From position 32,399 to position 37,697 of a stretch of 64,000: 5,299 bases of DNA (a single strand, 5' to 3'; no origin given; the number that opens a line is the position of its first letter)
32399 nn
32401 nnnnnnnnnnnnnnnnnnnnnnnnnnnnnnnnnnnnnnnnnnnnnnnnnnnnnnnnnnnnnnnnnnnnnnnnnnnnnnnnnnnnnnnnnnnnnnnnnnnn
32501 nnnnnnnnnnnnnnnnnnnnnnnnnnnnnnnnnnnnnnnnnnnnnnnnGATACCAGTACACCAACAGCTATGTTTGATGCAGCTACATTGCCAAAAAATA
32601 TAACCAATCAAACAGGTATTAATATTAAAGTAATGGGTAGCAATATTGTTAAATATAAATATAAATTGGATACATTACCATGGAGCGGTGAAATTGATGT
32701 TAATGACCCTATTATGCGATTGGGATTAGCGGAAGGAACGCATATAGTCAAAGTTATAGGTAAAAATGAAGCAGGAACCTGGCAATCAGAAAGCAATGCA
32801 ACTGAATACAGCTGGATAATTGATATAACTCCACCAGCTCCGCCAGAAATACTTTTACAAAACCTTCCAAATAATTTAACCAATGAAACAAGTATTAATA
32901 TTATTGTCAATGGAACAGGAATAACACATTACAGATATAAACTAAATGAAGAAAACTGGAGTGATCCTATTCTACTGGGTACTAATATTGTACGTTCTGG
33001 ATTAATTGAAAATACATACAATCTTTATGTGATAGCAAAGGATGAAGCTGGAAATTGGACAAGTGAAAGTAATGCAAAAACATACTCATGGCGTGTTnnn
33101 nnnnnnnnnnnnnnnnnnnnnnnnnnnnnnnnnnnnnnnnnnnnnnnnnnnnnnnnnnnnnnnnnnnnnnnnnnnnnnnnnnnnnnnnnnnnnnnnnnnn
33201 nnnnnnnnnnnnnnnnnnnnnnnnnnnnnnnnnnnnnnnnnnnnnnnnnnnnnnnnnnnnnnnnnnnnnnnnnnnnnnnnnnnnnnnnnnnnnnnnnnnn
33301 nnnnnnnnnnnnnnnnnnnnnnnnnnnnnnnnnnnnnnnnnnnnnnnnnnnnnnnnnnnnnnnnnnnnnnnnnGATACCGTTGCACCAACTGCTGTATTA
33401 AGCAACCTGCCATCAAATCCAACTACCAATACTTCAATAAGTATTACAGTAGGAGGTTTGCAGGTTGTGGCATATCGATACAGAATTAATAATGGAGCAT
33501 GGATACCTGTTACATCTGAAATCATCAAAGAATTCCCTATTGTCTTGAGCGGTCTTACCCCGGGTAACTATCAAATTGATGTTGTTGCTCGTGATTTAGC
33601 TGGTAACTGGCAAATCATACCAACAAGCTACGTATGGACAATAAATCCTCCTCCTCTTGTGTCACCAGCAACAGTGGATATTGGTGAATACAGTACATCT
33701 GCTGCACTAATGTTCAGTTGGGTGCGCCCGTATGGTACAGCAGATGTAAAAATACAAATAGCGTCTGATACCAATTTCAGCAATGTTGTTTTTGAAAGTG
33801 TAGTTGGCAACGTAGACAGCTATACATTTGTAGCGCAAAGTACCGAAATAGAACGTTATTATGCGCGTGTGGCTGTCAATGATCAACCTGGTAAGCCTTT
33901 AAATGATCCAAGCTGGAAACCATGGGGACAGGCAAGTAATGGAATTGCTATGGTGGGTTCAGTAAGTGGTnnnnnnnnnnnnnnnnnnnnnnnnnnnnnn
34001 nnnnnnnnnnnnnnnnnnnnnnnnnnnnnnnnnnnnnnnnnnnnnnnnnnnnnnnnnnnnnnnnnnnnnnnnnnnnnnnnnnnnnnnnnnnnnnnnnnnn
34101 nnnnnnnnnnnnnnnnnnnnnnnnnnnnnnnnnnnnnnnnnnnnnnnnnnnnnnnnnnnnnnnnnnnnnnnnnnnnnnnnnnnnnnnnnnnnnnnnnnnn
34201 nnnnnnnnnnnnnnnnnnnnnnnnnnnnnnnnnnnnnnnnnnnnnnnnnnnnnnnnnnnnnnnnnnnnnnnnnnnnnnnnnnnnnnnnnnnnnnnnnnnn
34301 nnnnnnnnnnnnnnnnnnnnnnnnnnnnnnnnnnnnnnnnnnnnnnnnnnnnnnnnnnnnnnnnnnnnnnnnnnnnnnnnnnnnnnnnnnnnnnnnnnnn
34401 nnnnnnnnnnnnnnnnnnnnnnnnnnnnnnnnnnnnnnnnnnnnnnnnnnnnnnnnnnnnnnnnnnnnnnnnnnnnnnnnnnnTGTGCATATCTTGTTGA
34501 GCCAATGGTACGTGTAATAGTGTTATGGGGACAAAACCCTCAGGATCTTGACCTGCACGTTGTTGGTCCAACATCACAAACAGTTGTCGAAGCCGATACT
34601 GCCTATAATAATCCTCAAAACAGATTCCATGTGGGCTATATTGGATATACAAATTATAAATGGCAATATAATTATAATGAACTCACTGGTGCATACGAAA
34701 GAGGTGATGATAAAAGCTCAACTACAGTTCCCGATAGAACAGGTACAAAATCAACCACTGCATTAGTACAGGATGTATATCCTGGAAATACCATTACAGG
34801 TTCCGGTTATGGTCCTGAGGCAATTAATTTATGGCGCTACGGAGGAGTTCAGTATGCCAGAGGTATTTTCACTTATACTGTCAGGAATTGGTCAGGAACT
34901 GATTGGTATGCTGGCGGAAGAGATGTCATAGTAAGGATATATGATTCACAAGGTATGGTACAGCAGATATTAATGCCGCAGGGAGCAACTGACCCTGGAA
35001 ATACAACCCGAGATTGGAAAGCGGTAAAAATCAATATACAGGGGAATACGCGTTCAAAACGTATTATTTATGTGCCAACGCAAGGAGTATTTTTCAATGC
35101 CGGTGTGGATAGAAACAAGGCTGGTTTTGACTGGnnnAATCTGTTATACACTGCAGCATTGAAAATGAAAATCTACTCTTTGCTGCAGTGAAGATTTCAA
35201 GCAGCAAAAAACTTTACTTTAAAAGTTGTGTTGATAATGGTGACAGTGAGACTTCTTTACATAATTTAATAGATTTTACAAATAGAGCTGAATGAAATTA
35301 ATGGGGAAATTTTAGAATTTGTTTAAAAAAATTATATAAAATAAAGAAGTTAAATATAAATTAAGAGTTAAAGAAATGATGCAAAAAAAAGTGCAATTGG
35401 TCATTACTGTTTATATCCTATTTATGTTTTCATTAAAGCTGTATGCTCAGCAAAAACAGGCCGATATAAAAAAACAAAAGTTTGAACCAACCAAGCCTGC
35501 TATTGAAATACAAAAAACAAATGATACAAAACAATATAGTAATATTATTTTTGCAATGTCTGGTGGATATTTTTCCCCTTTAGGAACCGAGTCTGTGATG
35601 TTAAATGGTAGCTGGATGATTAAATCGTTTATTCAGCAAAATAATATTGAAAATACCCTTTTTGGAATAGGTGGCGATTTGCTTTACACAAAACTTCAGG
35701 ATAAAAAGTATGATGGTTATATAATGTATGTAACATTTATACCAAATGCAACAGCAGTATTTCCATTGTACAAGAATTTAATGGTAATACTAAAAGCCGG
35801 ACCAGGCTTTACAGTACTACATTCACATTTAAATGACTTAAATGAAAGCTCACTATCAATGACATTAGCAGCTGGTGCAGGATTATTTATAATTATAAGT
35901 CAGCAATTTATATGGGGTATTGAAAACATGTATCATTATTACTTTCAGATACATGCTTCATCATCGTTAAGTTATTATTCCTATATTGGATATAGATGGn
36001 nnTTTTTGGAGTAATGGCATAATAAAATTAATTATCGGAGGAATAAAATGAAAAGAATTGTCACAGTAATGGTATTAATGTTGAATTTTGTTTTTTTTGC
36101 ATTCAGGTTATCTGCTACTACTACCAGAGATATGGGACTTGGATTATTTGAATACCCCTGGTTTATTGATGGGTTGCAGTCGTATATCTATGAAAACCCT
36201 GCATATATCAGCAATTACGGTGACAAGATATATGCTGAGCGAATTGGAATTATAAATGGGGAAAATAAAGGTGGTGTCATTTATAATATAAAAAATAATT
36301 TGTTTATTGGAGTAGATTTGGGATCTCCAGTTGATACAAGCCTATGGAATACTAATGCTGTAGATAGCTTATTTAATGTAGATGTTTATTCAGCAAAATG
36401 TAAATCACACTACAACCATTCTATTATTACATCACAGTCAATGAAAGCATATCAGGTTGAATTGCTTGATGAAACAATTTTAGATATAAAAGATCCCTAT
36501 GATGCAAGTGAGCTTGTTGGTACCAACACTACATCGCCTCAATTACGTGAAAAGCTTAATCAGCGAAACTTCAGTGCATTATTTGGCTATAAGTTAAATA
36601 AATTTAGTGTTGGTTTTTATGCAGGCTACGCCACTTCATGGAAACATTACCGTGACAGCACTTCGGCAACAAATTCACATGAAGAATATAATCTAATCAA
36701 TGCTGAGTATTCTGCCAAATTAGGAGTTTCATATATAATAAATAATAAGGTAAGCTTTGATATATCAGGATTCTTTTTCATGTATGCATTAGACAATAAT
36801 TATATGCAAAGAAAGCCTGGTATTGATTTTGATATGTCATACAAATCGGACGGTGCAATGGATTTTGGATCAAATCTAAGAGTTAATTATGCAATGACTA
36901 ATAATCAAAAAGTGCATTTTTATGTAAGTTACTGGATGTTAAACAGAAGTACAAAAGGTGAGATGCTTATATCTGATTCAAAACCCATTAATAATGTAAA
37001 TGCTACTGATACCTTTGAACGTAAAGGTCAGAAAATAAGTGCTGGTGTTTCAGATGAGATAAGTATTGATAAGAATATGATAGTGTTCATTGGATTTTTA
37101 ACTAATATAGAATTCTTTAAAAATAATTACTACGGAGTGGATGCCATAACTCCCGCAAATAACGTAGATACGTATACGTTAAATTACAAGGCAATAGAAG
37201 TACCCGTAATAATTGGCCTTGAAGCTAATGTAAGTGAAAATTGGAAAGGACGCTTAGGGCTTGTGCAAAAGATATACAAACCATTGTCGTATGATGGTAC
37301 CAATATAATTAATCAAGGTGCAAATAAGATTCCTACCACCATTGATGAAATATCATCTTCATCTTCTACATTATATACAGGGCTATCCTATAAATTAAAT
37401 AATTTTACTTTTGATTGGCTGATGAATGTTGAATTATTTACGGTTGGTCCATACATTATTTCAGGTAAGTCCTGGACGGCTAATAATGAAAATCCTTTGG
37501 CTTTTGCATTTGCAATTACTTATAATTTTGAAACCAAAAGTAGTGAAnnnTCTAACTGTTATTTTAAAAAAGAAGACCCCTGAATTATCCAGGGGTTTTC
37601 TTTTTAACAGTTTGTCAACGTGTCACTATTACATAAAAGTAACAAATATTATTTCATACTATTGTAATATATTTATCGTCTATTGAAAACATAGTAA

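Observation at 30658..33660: Eleven tandem ~90-aa repeats of an unrecognised beta-sandwich type in the second giant protein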

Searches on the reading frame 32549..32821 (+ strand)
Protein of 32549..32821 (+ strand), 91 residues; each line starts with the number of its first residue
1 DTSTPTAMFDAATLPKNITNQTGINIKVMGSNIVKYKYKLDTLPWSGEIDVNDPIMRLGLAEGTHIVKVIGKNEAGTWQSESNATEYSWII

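Call 9: search_protein_families(library=pfam, proteins=[window:32549-32821:+], max_evalue=0.1)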
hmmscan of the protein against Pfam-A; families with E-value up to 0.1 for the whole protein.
window:32549-32821:+ (91 aa): 1 family
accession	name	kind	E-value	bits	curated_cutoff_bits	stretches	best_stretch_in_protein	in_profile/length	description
PF01191.24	RNA_pol_Rpb5_C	-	0.093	12.9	23.5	0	35-74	26-62/73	RNA polymerase Rpb5, C-terminal domain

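Call 11: search_protein_families(library=ncbifam, proteins=[window:32549-32821:+], max_evalue=0.1)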
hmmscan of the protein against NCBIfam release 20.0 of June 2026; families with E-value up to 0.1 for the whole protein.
window:32549-32821:+ (91 aa): 0 families

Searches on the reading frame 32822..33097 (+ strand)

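Call 9: search_protein_families(library=pfam, proteins=[window:32822-33097:+], max_evalue=0.1)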
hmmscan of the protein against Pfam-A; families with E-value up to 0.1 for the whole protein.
window:32822-33097:+ (92 aa): 2 families
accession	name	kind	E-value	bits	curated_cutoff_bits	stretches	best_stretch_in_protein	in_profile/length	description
PF19077.6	Big_13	-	0.043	14.7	27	1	57-84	68-95/102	Bacterial Ig-like domain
PF07495.19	Y_Y_Y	-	0.097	13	26.6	0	32-83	5-57/65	Y_Y_Y domain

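Call 11: search_protein_families(library=ncbifam, proteins=[window:32822-33097:+], max_evalue=0.1)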
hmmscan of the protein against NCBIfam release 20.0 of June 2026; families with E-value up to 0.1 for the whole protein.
window:32822-33097:+ (92 aa): 0 families

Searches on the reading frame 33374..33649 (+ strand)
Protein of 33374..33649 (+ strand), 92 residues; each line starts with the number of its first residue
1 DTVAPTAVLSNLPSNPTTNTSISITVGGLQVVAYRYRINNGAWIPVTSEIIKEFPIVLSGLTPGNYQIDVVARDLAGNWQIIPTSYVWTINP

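Call 10: search_protein_families(library=pfam, proteins=[window:33374-33649:+], max_evalue=1)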
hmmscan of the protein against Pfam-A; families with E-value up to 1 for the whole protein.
window:33374-33649:+ (92 aa): 4 families
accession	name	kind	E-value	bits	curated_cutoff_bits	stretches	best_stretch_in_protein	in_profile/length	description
PF07495.19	Y_Y_Y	-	1.4e-05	25.3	26.6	1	33-82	9-56/65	Y_Y_Y domain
PF19457.4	DUF5994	-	0.025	15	26.3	1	40-84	15-58/112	Family of unknown function (DUF5994)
PF19077.6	Big_13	-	0.041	14.8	27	1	35-80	44-91/102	Bacterial Ig-like domain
PF13573.12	SprB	-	0.054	13.6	28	1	15-42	10-36/37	SprB repeat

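Call 11: search_protein_families(library=ncbifam, proteins=[window:33374-33649:+], max_evalue=0.1)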
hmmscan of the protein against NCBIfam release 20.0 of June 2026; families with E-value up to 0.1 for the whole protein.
window:33374-33649:+ (92 aa): 2 families
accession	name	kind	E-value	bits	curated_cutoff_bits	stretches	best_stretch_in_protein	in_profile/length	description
NF033510.3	Ca_tandemer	repeat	0.025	15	50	1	55-78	71-94/96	Ca2+-stabilized repeat-containing adhesin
NF047446.1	barrel_OmpL47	domain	0.05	14.1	40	0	33-79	20-58/68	OmpL47-type beta-barrel domain-containing protein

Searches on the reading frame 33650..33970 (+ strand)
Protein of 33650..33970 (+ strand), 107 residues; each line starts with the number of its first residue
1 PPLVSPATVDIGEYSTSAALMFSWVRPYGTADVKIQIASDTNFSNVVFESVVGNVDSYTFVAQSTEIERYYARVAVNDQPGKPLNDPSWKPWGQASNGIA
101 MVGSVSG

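Call 10: search_protein_families(library=pfam, proteins=[window:33650-33970:+], max_evalue=1)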
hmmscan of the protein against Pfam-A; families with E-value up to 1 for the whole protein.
window:33650-33970:+ (107 aa): 2 families
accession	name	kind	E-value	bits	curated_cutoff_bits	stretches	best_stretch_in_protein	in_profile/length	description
PF09220.15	LA-virus_coat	-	0.064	12.3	25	1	18-65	14-61/439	L-A virus, major coat protein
PF03276.19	Gag_spuma_N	-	0.21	12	25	1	67-98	37-69/142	Spumavirus gag protein, N-terminal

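Call 61: search_protein_families(library=ncbifam, proteins=[window:33650-33970:+], max_evalue=1)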
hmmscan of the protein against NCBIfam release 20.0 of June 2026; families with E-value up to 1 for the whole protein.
window:33650-33970:+ (107 aa): 0 families
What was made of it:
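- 33650..33958 (+): Unassigned ~100-aa segment between the repeats and the CarboxypepD_reg domains. no Pfam or NCBIfam hit (calls 10, 61)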

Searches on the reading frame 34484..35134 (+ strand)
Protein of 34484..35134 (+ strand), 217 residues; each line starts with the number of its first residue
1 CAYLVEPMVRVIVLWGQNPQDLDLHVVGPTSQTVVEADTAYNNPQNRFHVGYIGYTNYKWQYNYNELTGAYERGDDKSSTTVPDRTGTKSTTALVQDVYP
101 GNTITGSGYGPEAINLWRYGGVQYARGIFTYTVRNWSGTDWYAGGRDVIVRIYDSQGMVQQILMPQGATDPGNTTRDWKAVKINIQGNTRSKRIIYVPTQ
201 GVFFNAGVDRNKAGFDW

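Call 10: search_protein_families(library=pfam, proteins=[window:34520-35134:+], max_evalue=1)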
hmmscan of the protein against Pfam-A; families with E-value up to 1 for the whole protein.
window:34520-35134:+ (205 aa): 0 families

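Call 41: search_solved_structures(query=A4, max_evalue=1)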
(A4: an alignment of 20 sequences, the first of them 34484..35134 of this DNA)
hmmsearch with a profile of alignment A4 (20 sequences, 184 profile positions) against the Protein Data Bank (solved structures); distinct sequences matched with E-value up to 1: 2.
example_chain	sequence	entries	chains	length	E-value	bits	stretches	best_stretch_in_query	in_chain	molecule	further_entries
4mld_A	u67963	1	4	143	0.72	12.4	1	53-110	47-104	Response regulator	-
4ml3_A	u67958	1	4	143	0.93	12.1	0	53-110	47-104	Response regulator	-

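Call 42: search_protein_families(library=pfam, alignment_id=A4, max_evalue=1)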
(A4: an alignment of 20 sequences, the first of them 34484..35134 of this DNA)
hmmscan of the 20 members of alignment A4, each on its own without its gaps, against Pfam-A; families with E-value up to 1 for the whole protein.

A. member 1, window:34484-35134:+ (217 aa): 0 families

B. families by the number of members that match (of 20 scanned): 5 families
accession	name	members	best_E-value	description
PF07886.16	BA14K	2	0.023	BA14K-like protein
PF17479.7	DUF3048_C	1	0.057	Protein of unknown function (DUF3048) C-terminal domain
PF14686.12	fn3_3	1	0.087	Polysaccharide lyase family 4, domain II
PF02710.19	Hema_HEFG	1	0.11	Hemagglutinin domain of haemagglutinin-esterase-fusion glycoprotein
PF08540.16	HMG_CoA_synt_C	1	0.17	Hydroxymethylglutaryl-coenzyme A synthase C terminal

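Call 46: predict_structure(alignment_id=A4)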
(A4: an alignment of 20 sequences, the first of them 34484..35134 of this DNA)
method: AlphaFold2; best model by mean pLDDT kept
length: 217 residues; sequences in the alignment: 20
mean_pLDDT: 82.7   pTM: 0.86
mean pLDDT of the five models: 82.7, 80.7, 78.4, 77.6, 76.7
residues with pLDDT >= 90: 80; 70-90: 99; 50-70: 35; < 50: 3
segments of 3 or more residues with pLDDT < 50: 78-80
pLDDT, mean of each block of 10 residues (from residue 1): 81 88 92 76 82 69 89 63 79 74 67 89 91 90 88 93 88 86 93 84 77 80
secondary structure, 60 per line:
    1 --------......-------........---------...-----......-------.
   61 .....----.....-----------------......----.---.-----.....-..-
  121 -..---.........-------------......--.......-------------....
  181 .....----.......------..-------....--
elements in order: E9-14 E22-29 E47-52 E60-65 E70-74 E92-97 E112-116 E127-135 E149-154 E157-163 E177-185 E193-196 H212-215

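Call 49: fold_search(model_id=the predicted structure, library=pdb)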
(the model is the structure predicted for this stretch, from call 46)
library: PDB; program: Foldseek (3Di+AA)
matches with E <= 10: 302; with E <= 0.001: 1
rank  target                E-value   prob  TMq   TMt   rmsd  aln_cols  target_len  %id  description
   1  2qng                  6.0e-04  1.00  0.41  0.50   7.1       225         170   12  Crystal structure of unknown function protein SAV2460 (released 2007-07-31)
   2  2qz7_A                1.9e-03  1.00  0.45  0.54   6.4       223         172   10  The crystal structure of a homologue of telluride resistance protein (TerD), SCO6318 from Streptomyces coelicolor A3(2 (released 2007-08-28)
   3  2qz7_B                2.6e-03  1.00  0.42  0.52   7.0       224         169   12  The crystal structure of a homologue of telluride resistance protein (TerD), SCO6318 from Streptomyces coelicolor A3(2 (released 2007-08-28)
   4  8i4t_T                1.5e-01  0.03  0.09  0.06  23.4       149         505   12  Structure of the asymmetric unit of SFTSV virion (released 2023-09-13)
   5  3u6g_B                1.8e-01  0.28  0.24  0.39  12.8       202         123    8  Crystal structure of a domain of unknown function, DUF4425 (BVU_3708) from Bacteroides vulgatus ATCC 8482 at 1.35 A re (released 2011-11-02)
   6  6dps_D                1.9e-01  0.08  0.13  0.19   9.9       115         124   10  Crystal Structure of Neisseria meningitidis DsbD n-terminal domain in the oxidised form (released 2018-09-12)
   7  7p4l_C                2.0e-01  0.03  0.11  0.06  30.8       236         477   10  Crystal structure of the trimeric ectodomain of archaeal Fusexin1 (Fsx1) (released 2022-07-13)
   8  4qey_D                2.3e-01  0.23  0.23  0.36  13.1       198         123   10  Crystal structure of a DUF4425 family protein (BACOVA_05332) from Bacteroides ovatus ATCC 8483 at 2.52 A resolution (released 2014-07-16)
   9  8i4t_B                2.3e-01  0.03  0.09  0.05  23.5       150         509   14  Structure of the asymmetric unit of SFTSV virion (released 2023-09-13)
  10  9lby_A                2.4e-01  0.08  0.19  0.08  14.2       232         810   13  Crystal Structure of Maize Lipoxygenase3 (released 2026-01-07)
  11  6dnv_A                2.6e-01  0.08  0.13  0.20  10.5       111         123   11  Crystal Structure of Neisseria meningitidis DsbD n-terminal domain in the reduced form (released 2018-09-12)
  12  3oc8                  2.9e-01  0.08  0.17  0.24  16.8       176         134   14  Crystal Structure of the C-terminal Domain of the Vibrio cholerae soluble colonization factor TcpF (released 2011-04-20)
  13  4qey_B                3.4e-01  0.15  0.24  0.36  12.7       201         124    9  Crystal structure of a DUF4425 family protein (BACOVA_05332) from Bacteroides ovatus ATCC 8483 at 2.52 A resolution (released 2014-07-16)
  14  7nwo                  3.6e-01  0.10  0.20  0.22  12.5       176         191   12  A carbohydrate binding module family 9 (CBM9) from Caldicellulosiruptor kristjanssonii in complex with glucose (released 2021-07-07)
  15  4mzi                  3.6e-01  0.04  0.15  0.16  14.8       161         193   11  Crystal structure of a human mutant p53 (released 2014-01-15)
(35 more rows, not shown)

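Call 61: search_protein_families(library=ncbifam, proteins=[window:34484-35134:+], max_evalue=1)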
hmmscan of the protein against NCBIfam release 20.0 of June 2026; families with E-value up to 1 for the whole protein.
window:34484-35134:+ (217 aa): 0 families

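Call 62: fold_search(model_id=the predicted structure, library=viral)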
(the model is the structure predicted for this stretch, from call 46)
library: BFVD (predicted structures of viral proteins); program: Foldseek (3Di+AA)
matches with E <= 10: 386; with E <= 0.001: 4
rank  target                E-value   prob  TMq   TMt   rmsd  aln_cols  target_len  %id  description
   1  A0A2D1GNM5            1.0e-04  1.00  0.44  0.45   7.8       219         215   12  (no name in the UniProt tables at hand)
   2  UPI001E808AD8         2.3e-04  1.00  0.45  0.45   7.1       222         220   13  (no name look-up for this kind of identifier)
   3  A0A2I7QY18            2.7e-04  1.00  0.45  0.54   7.5       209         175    9  (no name in the UniProt tables at hand)
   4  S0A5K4                2.8e-04  1.00  0.48  0.16   4.4       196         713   12  Uncharacterized protein [Cellulophaga phage phi4:1]
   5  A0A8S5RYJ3            5.4e-03  0.97  0.39  0.34   7.8       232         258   11  BACON domain-containing protein [Myoviridae sp. ctNQV2]
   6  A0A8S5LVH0            8.0e-03  1.00  0.43  0.15   6.7       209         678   11  Putative tellurium resistant like protein [Siphoviridae sp. ctFn287]
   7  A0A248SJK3            1.9e-02  0.97  0.44  0.14   6.1       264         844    9  (no name in the UniProt tables at hand)
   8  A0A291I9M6            3.3e-02  0.94  0.41  0.14   7.9       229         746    8  Cytoplasmic protein [Lactobacillus phage LpeD]
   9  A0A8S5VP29            1.3e-01  0.60  0.39  0.36   7.2       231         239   11  (no name in the UniProt tables at hand)
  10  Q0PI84                1.8e-01  0.08  0.17  0.22  15.3       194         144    8  p33 (Fragment) [Citrus tristeza virus]
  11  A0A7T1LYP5            1.9e-01  0.03  0.14  0.08  20.9       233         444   12  Polyprorein 1 [Goettingen Seco-like virus 2]
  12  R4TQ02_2              2.0e-01  0.04  0.17  0.05  21.2       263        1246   10  (no name in the UniProt tables at hand)
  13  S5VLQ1                2.1e-01  0.18  0.29  0.12  10.6       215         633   10  Uncharacterized protein [Campylobacter phage CP8]
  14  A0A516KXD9            4.4e-01  0.25  0.28  0.37   6.9       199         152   10  (no name in the UniProt tables at hand)
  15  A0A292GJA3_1          4.7e-01  0.11  0.27  0.06  11.6       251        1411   14  (no name in the UniProt tables at hand)
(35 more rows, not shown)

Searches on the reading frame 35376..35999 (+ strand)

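Call 24: search_protein_families(library=pfam, proteins=[window:35376-35999:+], max_evalue=0.001)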
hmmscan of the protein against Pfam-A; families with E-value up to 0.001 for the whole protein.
window:35376-35999:+ (208 aa): 0 families

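Call 61: search_protein_families(library=ncbifam, proteins=[window:35376-35999:+], max_evalue=1)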
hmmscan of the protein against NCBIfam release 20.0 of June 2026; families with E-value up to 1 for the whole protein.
window:35376-35999:+ (208 aa): 1 family
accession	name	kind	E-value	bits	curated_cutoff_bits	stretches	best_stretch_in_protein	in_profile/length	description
NF004727.0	PRK06073.1-2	equivalog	0.0074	16.4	101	1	6-57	13-62/120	NADH dehydrogenase subunit A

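Call 64: search_protein_families(library=pfam, proteins=[window:35376-35999:+], max_evalue=1)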
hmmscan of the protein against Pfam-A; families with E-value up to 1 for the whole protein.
window:35376-35999:+ (208 aa): 1 family
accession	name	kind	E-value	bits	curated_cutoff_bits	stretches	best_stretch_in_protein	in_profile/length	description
PF13505.12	OMP_b-brl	-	0.039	14.6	28.7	1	93-188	55-154/175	Outer membrane protein beta-barrel domain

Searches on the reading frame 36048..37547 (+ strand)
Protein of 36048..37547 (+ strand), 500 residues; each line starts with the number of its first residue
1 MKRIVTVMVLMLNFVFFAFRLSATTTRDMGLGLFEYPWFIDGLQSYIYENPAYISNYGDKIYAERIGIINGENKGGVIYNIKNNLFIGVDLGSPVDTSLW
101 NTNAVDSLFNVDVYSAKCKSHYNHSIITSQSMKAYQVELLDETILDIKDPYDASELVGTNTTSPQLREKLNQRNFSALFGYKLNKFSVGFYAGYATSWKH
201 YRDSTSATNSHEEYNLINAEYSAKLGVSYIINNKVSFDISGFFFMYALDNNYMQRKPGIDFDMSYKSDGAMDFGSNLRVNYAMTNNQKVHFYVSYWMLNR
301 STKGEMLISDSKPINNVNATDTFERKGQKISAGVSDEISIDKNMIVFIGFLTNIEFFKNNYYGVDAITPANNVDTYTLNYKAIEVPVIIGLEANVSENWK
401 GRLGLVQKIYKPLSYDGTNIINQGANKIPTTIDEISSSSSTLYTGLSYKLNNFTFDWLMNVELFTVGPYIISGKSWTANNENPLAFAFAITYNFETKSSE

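Call 24: search_protein_families(library=pfam, proteins=[window:36048-37547:+], max_evalue=0.001)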
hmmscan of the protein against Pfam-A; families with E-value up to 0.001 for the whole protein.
window:36048-37547:+ (500 aa): 0 families

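Call 61: search_protein_families(library=ncbifam, proteins=[window:36048-37547:+], max_evalue=1)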
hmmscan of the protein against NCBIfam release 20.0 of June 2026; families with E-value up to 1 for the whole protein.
window:36048-37547:+ (500 aa): 0 families

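Call 64: search_protein_families(library=pfam, proteins=[window:36048-37547:+], max_evalue=1)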
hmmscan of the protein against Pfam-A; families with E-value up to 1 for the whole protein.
window:36048-37547:+ (500 aa): 0 families

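Call 65: search_solved_structures(query=window:36048-37547:+, max_evalue=1)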
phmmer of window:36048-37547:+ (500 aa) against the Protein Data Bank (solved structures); distinct sequences matched with E-value up to 1: 1.
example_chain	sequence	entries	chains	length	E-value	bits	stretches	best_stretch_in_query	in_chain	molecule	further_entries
7awy_A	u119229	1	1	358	0.0024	20.3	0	265-302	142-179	Scone-R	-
